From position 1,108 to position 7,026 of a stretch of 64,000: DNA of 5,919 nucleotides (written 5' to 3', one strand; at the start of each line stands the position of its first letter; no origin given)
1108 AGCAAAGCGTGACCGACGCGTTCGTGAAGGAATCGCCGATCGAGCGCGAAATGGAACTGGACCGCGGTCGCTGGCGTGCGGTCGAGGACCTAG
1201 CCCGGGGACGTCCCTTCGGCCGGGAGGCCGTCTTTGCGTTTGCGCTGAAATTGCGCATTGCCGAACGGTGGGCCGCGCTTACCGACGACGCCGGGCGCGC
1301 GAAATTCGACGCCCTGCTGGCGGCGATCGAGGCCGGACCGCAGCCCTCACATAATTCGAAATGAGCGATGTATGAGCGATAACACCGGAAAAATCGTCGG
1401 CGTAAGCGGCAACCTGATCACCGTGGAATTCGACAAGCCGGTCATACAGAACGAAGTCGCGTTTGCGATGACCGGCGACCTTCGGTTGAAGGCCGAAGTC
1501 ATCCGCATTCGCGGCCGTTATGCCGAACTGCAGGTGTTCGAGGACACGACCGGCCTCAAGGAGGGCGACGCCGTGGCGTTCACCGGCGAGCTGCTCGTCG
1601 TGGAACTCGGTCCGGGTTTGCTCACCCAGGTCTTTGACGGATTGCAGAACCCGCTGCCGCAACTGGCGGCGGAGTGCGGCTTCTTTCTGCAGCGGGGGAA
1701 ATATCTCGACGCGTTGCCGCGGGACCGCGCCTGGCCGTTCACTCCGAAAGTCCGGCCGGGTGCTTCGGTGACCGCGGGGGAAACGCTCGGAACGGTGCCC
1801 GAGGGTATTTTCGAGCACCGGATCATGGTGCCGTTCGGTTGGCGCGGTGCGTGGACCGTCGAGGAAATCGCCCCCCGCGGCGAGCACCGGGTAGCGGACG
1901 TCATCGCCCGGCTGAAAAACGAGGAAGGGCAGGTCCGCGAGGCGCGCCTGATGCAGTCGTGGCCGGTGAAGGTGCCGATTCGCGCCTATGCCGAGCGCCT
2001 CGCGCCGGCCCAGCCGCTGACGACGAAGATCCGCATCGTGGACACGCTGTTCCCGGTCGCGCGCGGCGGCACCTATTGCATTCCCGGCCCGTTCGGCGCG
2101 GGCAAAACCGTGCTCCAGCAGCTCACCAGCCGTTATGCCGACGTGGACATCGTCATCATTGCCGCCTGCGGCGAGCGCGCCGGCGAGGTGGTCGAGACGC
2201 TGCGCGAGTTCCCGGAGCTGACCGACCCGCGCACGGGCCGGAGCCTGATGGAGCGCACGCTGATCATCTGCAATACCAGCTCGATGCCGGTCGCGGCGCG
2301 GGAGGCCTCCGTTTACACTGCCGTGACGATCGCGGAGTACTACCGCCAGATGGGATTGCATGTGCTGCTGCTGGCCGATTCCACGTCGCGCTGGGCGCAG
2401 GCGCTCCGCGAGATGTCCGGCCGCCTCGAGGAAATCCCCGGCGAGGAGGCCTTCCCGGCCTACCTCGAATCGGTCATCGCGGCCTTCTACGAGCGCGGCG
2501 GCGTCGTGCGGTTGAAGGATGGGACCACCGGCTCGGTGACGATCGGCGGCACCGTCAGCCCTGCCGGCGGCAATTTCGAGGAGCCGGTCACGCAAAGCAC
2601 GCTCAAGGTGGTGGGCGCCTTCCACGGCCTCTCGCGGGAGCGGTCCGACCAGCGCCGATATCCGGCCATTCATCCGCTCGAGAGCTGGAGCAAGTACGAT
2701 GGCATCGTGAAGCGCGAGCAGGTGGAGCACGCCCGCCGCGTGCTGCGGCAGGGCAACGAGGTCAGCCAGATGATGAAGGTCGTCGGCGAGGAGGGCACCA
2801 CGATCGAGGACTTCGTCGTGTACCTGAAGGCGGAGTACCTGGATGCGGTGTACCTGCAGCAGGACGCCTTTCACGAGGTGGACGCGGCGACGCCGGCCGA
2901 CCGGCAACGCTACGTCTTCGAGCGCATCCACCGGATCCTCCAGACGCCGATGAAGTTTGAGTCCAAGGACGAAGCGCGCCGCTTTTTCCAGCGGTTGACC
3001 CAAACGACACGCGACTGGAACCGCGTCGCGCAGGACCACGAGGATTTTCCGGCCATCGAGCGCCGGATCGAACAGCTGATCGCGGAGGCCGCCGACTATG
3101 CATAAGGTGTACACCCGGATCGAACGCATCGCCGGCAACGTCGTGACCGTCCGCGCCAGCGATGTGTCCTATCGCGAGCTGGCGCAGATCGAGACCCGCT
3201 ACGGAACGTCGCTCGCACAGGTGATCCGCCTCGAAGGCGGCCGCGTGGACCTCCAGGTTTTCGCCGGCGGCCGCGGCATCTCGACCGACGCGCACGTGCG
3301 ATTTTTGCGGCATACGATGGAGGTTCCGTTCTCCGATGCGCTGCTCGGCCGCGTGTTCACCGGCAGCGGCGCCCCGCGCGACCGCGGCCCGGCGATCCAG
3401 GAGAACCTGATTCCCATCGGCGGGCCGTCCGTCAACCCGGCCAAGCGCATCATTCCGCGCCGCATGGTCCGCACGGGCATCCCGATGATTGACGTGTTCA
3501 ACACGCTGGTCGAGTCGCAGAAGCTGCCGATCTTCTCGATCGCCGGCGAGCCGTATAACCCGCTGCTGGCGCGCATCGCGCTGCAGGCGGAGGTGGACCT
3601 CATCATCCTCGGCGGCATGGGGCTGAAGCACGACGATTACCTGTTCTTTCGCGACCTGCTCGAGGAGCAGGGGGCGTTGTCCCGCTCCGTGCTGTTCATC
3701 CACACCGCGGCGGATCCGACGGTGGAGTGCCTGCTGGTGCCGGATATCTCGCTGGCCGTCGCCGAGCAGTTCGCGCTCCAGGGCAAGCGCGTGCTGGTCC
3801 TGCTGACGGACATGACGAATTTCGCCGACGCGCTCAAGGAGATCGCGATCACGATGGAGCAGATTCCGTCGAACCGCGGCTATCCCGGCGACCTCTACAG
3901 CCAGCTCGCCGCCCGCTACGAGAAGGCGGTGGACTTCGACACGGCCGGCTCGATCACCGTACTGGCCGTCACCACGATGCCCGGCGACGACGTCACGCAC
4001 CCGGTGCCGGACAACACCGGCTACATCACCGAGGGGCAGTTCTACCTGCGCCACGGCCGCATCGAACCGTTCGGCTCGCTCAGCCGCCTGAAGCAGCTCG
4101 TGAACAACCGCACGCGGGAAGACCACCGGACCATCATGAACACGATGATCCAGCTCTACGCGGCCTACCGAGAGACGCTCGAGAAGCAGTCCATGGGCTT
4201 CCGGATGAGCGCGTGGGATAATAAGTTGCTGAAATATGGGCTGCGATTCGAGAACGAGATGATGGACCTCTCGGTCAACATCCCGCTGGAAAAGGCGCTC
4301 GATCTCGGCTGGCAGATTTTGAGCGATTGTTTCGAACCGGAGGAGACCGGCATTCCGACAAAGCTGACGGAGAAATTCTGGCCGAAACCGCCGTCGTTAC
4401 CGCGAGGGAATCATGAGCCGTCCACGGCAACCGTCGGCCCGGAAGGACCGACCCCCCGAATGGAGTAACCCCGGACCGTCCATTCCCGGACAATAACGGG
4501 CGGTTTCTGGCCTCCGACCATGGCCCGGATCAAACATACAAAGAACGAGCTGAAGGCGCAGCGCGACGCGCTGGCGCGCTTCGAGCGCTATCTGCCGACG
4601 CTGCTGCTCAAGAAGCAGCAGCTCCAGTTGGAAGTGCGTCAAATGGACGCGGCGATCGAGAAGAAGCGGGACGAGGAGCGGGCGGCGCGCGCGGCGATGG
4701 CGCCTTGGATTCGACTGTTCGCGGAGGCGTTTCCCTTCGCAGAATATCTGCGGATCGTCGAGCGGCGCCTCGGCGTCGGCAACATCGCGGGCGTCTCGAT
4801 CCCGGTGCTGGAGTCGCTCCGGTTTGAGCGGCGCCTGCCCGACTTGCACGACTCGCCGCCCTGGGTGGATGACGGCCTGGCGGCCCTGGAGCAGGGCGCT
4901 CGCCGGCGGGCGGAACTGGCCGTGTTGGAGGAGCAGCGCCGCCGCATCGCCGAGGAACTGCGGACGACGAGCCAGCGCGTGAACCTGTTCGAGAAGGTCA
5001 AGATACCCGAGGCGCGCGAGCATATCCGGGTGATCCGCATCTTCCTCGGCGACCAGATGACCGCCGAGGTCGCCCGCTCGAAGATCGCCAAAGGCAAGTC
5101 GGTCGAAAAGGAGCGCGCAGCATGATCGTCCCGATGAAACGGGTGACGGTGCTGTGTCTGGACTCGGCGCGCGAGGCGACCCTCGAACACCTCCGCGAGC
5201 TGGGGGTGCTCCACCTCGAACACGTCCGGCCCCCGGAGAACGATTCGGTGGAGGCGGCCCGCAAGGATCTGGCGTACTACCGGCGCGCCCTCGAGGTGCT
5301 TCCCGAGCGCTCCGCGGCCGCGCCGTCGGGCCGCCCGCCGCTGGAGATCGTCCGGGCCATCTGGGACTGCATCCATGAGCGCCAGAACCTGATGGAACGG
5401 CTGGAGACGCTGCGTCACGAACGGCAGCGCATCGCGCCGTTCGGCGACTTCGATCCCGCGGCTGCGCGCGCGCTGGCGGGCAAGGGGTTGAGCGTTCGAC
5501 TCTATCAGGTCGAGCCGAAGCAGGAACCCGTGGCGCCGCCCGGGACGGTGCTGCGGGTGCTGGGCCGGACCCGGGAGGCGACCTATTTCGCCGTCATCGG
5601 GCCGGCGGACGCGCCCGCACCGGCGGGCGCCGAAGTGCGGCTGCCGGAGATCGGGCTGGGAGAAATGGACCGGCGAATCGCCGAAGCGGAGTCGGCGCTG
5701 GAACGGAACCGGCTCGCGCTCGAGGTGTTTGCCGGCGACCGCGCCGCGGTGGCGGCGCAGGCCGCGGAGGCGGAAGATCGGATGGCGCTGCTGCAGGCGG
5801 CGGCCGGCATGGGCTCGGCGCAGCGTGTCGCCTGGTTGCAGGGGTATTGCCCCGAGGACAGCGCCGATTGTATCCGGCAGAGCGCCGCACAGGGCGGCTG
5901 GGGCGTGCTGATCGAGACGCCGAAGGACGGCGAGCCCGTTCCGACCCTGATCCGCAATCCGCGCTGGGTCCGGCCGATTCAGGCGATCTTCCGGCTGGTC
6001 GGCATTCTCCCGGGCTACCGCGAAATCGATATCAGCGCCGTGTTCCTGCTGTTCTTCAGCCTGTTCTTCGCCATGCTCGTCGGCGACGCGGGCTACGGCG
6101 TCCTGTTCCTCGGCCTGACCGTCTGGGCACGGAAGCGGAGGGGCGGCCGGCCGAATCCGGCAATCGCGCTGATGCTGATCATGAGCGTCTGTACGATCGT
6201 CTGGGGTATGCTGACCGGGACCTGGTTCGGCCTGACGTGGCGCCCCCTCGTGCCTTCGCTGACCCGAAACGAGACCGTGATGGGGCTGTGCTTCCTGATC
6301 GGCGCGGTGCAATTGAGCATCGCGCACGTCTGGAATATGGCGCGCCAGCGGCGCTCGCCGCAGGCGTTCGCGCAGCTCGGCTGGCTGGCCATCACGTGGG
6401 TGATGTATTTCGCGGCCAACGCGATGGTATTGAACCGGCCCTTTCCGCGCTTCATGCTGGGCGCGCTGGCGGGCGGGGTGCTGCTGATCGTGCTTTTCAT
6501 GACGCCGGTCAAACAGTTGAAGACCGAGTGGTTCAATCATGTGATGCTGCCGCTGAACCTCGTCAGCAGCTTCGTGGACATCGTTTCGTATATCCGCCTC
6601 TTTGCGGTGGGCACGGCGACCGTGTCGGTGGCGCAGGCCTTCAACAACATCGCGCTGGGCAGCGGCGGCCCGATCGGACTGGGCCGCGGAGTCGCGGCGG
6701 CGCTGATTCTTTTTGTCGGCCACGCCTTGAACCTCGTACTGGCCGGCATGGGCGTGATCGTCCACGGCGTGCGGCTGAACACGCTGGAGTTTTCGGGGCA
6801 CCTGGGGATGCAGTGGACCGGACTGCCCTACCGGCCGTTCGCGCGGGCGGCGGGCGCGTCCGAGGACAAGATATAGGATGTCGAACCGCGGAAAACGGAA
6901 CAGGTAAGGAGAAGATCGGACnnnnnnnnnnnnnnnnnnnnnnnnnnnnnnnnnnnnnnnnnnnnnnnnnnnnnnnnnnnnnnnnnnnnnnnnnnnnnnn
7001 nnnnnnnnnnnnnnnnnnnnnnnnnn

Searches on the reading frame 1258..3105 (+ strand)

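Call 6: search_protein_families(library=pfam, proteins=[window:1258-3105:+])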
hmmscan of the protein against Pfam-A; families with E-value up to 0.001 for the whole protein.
window:1258-3105:+ (615 aa): 4 families
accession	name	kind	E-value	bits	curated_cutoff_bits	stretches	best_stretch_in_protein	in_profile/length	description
PF00006.31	ATP-synt_ab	-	1.2e-64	218.3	29.5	1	258-478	2-213/213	ATP synthase alpha/beta family, nucleotide-binding domain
PF16886.11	ATP-synt_ab_Xtn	-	1.1e-25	89.6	25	1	151-238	2-88/88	ATPsynthase alpha/beta subunit barrel-sandwich domain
PF02874.29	ATP-synt_ab_N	-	7.3e-11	42.9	20.9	1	46-110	1-69/69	ATP synthase alpha/beta family, beta-barrel domain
PF22919.1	ATP-synt_VA_C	-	5e-08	33.4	24.7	1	490-559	17-86/101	C-terminal domain of V and A type ATP synthase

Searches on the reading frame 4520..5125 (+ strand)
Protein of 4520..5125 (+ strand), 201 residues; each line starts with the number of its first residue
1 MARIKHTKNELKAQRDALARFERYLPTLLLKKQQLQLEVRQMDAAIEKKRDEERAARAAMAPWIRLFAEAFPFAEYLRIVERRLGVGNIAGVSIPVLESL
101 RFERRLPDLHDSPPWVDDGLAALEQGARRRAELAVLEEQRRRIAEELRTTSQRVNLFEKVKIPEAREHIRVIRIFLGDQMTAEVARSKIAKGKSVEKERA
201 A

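Call 6: search_protein_families(library=pfam, proteins=[window:4520-5125:+])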
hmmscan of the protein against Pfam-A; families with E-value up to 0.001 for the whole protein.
window:4520-5125:+ (201 aa): 1 family
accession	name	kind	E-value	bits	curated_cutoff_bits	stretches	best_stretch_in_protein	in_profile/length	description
PF01813.22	ATP-synt_D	-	2.2e-37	129.3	25.7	1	10-191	1-195/196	ATP synthase subunit D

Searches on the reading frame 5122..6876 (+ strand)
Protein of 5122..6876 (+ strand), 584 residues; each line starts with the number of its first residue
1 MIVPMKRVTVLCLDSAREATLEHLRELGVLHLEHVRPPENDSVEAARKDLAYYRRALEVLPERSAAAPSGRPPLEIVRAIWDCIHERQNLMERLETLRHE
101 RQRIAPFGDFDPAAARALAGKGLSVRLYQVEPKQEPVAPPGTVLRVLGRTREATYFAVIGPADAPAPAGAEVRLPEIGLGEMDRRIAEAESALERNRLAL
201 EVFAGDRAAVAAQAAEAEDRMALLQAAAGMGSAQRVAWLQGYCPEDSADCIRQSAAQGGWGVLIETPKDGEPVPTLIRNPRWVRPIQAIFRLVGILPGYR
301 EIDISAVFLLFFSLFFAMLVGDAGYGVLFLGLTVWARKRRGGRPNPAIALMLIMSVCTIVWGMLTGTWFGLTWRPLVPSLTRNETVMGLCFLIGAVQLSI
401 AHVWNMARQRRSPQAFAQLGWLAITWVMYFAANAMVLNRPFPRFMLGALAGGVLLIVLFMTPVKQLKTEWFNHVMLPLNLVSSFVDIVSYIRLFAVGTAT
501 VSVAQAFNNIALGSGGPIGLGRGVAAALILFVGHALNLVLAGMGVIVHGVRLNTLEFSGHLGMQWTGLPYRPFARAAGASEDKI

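Call 6: search_protein_families(library=pfam, proteins=[window:5122-6876:+])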
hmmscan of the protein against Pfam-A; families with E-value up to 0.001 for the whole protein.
window:5122-6876:+ (584 aa): 1 family
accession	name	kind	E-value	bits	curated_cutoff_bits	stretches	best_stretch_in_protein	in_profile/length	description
PF01496.24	V_ATPase_I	-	1.2e-05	23.9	30.7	1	235-335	307-412/815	V-type ATPase 116kDa subunit family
